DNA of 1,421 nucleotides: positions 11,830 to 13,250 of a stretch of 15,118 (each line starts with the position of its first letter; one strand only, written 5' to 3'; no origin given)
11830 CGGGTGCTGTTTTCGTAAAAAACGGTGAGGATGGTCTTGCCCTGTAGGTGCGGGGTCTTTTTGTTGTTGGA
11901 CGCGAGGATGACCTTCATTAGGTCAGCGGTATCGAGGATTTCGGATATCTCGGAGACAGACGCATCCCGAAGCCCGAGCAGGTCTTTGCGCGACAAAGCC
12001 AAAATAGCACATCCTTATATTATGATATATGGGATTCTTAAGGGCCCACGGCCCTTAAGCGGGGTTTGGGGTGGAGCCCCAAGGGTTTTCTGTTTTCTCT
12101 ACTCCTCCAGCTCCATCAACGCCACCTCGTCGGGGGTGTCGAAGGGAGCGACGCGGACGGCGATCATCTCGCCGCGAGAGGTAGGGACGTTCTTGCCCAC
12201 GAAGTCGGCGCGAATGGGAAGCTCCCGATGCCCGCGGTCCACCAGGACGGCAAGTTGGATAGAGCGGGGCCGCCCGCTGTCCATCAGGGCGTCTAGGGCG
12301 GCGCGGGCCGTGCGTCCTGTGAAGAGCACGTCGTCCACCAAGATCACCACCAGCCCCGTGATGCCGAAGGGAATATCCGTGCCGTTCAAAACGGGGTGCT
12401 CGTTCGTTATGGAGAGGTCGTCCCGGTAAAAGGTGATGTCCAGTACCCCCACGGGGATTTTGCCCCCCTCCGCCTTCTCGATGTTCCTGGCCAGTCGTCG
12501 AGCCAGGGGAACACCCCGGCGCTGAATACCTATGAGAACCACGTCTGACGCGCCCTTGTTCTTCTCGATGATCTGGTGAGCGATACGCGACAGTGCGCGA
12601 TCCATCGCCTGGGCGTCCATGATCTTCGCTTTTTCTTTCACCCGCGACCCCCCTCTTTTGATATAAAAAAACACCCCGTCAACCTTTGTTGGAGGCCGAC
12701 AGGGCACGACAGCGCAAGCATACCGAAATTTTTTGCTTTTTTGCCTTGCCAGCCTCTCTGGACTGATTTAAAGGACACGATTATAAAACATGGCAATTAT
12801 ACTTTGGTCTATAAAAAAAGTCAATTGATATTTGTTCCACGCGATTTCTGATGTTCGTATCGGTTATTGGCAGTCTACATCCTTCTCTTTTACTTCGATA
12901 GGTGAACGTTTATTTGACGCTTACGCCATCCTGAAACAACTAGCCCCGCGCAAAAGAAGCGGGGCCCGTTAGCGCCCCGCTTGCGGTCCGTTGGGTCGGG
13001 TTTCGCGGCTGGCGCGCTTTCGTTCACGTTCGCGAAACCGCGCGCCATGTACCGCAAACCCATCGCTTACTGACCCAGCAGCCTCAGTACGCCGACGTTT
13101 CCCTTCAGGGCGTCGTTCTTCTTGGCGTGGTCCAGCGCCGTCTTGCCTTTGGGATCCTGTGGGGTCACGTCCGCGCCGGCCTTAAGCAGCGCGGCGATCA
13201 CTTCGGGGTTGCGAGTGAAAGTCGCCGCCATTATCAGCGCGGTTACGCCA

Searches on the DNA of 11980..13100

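Call 41: search_rna_families(source=window, start=11980, end=13100, threshold=evalue, max_evalue=10)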
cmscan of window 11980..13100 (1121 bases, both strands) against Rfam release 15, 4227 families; matches with E-value up to 10: 3.
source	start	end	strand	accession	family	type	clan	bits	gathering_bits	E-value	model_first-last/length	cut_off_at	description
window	12666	12778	-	RF00515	PyrR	Cis-reg;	-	50.5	54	1e-05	1-115/115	no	PyrR binding site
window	12023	12149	+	RF02937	Clostridiales-2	Gene; sRNA;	-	20.5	58.6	0.052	1-82/82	no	Clostridiales-2 RNA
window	12986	13052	+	RF01926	mir-981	Gene; miRNA;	-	17.4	51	0.092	1-86/86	no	mir-981 microRNA precursor family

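Call 84: search_rna_families(source=window, start=12000, end=12160, threshold=evalue, max_evalue=10, show_alignments=1)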
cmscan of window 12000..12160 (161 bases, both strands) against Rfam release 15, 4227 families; matches with E-value up to 10: 8.
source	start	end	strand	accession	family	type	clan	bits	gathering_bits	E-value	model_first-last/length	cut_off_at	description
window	12023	12149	+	RF02937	Clostridiales-2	Gene; sRNA;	-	20.5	58.6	0.0075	1-82/82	no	Clostridiales-2 RNA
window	12059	12135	+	RF04083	MIR528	Gene; miRNA;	-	13.4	62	2.7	1-89/89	no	MIR528 microRNA precursor family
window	12018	12059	+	RF00214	Retro_dr1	Cis-reg;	-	12.8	42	3.3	1-90/90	no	Retrovirus direct repeat 1 (dr1)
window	12086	12140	-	RF02191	TCL6_1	Gene; lncRNA;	-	12.7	60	0.87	53-113/113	no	T-cell leukemia/lymphoma 6 conserved region 1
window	12054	12137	+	RF02466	Ms_AS-8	Gene; sRNA;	-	12.1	48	3.9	1-74/74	no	Actinobacteria sRNA Ms_AS-8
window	12118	12157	-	RF01763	Guanidine-III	Cis-reg; riboswitch;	-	11.1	36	3.3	1-67/67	no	Guanidine-III riboswitch aptamer (yKKC-III)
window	12103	12146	-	RF03013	nadA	Gene; sRNA;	-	10.8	37.5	9.2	1-62/62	no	nadA riboswitch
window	12066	12147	-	RF01881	Xist_exon4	Gene; lncRNA;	-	9.1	100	5.8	46-126/126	no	X-chromosome inactivation gene exon 4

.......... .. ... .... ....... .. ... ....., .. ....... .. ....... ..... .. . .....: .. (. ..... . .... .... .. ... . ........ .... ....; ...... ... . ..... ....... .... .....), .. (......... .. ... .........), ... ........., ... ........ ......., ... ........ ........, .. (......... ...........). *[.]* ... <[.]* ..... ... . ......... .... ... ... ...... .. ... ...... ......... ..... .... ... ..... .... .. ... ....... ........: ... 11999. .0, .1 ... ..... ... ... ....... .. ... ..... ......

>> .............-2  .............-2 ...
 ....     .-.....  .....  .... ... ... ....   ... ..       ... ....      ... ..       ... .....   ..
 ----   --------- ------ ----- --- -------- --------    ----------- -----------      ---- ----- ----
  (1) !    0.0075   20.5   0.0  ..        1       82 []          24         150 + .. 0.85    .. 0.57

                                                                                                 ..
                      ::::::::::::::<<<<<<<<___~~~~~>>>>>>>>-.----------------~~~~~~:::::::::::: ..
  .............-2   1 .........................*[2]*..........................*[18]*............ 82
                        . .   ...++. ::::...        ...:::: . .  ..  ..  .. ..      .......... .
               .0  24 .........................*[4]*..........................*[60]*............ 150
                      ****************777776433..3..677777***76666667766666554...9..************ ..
